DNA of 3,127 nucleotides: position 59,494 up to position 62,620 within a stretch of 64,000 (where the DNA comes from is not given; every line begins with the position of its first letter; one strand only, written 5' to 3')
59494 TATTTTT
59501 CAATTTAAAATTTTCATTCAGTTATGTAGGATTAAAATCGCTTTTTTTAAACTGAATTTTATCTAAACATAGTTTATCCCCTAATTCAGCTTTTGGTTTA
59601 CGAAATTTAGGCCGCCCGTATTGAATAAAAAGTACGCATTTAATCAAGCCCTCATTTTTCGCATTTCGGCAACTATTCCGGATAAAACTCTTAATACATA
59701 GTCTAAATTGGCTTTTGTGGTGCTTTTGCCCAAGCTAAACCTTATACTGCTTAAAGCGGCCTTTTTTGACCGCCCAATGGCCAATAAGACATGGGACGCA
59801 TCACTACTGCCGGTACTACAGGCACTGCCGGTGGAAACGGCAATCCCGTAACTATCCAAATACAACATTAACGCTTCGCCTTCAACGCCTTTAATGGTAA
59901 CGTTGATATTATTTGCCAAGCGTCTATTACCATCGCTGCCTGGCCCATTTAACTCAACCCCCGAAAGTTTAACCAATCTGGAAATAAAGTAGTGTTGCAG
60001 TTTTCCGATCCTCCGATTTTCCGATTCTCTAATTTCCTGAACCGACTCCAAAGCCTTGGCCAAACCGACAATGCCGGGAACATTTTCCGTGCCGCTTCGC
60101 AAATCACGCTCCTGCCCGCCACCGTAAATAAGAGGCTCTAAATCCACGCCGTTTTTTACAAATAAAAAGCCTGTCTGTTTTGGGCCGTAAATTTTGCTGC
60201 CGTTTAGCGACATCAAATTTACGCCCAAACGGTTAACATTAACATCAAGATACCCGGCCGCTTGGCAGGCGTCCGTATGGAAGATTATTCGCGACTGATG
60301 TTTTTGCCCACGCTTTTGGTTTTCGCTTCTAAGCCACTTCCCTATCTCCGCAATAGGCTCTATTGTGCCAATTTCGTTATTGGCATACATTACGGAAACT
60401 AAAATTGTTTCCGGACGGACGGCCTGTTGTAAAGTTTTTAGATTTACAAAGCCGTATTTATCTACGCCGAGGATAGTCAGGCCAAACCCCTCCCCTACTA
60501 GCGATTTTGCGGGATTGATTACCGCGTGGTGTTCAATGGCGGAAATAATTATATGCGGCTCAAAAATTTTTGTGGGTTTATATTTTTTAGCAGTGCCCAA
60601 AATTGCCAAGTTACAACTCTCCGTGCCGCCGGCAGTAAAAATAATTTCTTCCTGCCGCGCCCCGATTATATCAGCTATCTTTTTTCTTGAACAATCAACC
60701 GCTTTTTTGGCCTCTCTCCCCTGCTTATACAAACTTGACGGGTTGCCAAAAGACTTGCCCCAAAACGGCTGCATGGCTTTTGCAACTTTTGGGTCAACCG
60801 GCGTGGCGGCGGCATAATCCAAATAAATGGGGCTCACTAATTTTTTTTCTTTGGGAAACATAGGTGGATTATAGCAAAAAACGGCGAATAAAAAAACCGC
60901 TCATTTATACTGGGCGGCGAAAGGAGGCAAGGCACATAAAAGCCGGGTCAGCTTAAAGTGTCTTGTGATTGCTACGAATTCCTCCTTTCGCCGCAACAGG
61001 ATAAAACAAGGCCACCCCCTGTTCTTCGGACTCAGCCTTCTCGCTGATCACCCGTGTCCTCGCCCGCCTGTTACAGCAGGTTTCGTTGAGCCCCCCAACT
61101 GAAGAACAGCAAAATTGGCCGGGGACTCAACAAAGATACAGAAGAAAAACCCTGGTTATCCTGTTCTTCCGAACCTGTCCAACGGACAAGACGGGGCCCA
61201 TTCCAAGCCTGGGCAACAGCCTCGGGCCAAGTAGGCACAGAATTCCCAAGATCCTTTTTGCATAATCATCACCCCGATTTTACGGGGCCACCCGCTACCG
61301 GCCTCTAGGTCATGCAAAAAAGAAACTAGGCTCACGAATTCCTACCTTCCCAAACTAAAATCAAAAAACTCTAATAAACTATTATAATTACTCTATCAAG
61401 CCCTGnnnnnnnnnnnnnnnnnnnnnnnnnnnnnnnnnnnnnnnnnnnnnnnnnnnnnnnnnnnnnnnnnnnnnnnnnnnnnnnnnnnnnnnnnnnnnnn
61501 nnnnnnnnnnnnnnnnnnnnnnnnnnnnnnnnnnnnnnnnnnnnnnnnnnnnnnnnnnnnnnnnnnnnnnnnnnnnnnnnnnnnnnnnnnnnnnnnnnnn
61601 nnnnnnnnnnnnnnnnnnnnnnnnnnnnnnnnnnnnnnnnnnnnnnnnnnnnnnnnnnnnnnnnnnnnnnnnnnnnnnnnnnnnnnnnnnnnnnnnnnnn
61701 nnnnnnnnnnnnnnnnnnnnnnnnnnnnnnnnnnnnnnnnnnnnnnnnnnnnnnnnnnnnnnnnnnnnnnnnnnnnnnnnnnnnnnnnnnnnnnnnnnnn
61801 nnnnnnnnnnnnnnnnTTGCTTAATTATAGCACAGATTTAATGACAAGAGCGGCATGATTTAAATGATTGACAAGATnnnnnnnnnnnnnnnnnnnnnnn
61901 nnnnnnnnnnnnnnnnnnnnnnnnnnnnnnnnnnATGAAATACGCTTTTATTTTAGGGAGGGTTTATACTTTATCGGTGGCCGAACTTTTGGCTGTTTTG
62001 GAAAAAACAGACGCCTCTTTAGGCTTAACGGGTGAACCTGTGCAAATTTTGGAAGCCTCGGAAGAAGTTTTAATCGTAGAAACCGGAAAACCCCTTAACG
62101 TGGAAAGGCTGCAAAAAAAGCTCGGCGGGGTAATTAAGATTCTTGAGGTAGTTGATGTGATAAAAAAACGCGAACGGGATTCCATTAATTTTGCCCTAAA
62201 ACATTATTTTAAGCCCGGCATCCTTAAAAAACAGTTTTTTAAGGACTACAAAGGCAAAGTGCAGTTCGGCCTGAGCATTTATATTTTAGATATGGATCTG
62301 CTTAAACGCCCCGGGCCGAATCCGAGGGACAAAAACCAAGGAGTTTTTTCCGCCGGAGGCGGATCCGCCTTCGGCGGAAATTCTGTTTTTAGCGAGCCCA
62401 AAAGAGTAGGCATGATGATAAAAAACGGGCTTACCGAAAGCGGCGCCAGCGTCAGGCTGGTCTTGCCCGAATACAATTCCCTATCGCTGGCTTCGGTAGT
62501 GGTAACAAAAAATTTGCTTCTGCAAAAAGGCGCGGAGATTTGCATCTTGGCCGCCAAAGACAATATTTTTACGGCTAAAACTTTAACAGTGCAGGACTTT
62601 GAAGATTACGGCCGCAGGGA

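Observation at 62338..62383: Copy 3 of the GGSAFGG palindromic element inside the THUMP-methyltransferase gene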

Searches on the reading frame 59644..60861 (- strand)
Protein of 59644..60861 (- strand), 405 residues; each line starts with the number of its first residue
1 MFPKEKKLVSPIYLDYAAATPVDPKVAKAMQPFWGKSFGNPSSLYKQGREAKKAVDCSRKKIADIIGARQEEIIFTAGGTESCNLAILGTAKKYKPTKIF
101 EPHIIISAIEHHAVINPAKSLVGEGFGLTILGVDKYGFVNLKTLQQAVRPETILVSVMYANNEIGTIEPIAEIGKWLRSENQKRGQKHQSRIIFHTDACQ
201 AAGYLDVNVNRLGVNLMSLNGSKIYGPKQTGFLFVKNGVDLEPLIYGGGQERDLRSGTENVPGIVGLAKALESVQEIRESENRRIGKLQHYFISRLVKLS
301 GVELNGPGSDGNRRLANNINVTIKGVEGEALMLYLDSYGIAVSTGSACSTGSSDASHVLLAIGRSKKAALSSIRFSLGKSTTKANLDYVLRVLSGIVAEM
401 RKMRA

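Call 77: search_protein_families(library=pfam, proteins=[window:59644-60861:-], max_evalue=0.001)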
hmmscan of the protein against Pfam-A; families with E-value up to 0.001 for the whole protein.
window:59644-60861:- (405 aa): 1 family
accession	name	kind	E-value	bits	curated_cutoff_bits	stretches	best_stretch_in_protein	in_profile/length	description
PF00266.25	Aminotran_5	-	1.7e-72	244.9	21.5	1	12-388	1-370/371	Aminotransferase class-V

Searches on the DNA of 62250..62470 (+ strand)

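Call 41: search_rna_families(source=window, start=62250, end=62470, threshold=evalue, max_evalue=10)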
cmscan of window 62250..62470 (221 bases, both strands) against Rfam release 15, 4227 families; matches with E-value up to 10: 11.
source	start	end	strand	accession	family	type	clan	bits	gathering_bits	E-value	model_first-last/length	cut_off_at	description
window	62342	62414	+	RF02226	sX7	Gene; sRNA;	-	20.5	55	0.047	1-95/95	no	Xanthomonas sRNA sX7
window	62356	62412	+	RF02914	DUF805b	Cis-reg;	CL00115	19.5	35.6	0.0023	1-35/35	no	DUF805b RNA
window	62345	62382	+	RF04239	mir-4679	Gene; miRNA;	-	18.9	88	0.32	1-75/75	no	mir-4679 microRNA precursor family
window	62276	62310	+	RF03042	porB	Gene; sRNA;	-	18.1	35.1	0.72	1-61/61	no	porB RNA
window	62406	62434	+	RF00323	snoR79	Gene; snRNA; snoRNA; CD-box;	-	14.7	80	2.4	1-65/65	no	Small nucleolar RNA R79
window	62345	62430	-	RF02868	ncS037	Gene; sRNA;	-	14.1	112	3.1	1-152/152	no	Burkholderia sRNA 37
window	62283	62388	+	RF02100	tfoR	Gene; sRNA;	-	13.5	70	0.69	1-101/101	no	Translational regulator of tfoXVC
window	62261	62325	-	RF00730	mir-277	Gene; miRNA;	-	13.4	43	1.6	1-90/90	no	mir-277 microRNA precursor family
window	62345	62384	+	RF03462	mir-4677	Gene; miRNA;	-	13.2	80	6.2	1-59/59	no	mir-4677 microRNA precursor family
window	62250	62387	-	RF00125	IS128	Gene; sRNA;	-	13.1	80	1.8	1-160/209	3'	IS128 RNA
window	62408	62440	+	RF01133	sR3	Gene; snRNA; snoRNA; CD-box;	-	9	41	4.3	1-55/55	no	Small nucleolar RNA sR3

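Call 70: search_dna_similar(query=window:62346-62381:+, collection=plasmids, mode=distant, max_evalue=1, max_rows=15)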
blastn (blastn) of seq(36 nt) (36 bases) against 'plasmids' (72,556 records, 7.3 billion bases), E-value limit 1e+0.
Records with a match: 3; places in all: 3; records where one place covers at least 80% of the query: 0.
Best place of each record, by identity: >=99% 2; 90-95% 1.
By first word of the organism name: Bradyrhizobium 2; Enterobacter 1.
By predicted mobility (MOB-suite, as given by PLSDB): conjugative 2; non-mobilizable 1.
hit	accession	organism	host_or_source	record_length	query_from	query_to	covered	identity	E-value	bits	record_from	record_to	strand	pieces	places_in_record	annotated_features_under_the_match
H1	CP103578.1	Enterobacter hormaechei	Homo sapiens,blood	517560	7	31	69%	92.0%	3e-1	37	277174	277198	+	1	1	modF: molybdate ABC transporter ATP-binding protein ModF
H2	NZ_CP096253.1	Bradyrhizobium barranii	Glycine max cv. AC Glengarry,Cell ...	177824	15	34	56%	100.0%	3e-1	37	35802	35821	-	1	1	none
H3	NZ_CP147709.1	Bradyrhizobium septentrionale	Glycine max,cell culture,Root nodule ...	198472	15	34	56%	100.0%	3e-1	37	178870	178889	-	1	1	none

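Call 71: search_dna_similar(query=window:62346-62381:+, collection=phages, mode=distant, max_evalue=1, max_rows=15)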
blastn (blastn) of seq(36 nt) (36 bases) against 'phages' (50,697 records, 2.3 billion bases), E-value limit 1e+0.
Records with a match: 4; places in all: 4; records where one place covers at least 80% of the query: 2.
Best place of each record, by identity: 80-90% 4.
By first word of the organism name: Pseudomonas 2; Mycobacterium 2.
By host as written in the record: Pseudomonas aeruginosa 2; Mycobacterium smegmatis mc2155 1; Mycobacterium smegmatis mc#155 1.
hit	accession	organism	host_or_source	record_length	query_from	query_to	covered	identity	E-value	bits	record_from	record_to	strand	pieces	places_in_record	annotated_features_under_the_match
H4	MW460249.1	Pseudomonas phage Itty13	Pseudomonas aeruginosa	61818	2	33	89%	84.4%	4e-1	37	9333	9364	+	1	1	hypothetical protein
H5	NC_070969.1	Pseudomonas phage Itty13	Pseudomonas aeruginosa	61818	2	33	89%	84.4%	4e-1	37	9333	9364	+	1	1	hypothetical protein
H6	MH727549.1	Mycobacterium phage Gancho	Mycobacterium smegmatis mc2155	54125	4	30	75%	88.9%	4e-1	37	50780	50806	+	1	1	79: hypothetical protein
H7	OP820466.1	Mycobacterium phage Gravaillia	Mycobacterium smegmatis mc#155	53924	4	30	75%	88.9%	4e-1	37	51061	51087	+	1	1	74: hypothetical protein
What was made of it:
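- Tried and rejected: Only chance-level partial matches occur in PLSDB plasmids and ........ phages (calls 70, 71).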
